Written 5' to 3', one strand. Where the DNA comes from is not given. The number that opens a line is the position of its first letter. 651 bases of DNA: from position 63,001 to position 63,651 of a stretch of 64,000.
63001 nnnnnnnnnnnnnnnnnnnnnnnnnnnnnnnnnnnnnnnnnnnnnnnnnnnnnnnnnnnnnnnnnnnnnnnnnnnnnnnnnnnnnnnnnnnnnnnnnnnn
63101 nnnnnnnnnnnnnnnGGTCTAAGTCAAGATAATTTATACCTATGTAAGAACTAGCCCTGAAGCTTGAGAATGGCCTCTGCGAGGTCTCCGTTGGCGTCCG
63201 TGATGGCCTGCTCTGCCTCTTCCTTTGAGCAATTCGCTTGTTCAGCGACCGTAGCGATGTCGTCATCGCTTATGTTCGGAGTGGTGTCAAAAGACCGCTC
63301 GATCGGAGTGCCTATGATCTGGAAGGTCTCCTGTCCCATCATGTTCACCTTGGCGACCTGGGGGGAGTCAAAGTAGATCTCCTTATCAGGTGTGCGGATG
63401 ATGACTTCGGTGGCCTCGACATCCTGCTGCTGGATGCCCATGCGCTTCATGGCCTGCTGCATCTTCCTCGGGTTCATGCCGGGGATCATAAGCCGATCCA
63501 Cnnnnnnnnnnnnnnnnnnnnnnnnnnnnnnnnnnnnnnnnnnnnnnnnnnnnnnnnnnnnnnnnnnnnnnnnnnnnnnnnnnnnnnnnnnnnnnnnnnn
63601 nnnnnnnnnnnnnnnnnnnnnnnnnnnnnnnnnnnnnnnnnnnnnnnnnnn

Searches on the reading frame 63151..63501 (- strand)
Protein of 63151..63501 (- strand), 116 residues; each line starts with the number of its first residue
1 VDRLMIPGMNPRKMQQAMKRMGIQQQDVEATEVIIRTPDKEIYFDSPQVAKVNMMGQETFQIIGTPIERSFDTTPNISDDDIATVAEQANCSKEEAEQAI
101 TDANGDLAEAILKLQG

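Call 27: search_protein_families(library=pfam, proteins=[window:63151-63501:-])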
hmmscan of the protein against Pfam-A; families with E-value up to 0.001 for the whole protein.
window:63151-63501:- (116 aa): 2 families
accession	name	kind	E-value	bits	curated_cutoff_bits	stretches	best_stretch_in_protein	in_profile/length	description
PF01849.23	NAC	-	5.8e-16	58.6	21.3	1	11-66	1-54/57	NAC domain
PF19026.7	UBA_HYPK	-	1.7e-05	24.6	27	1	77-112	3-38/41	HYPK UBA domain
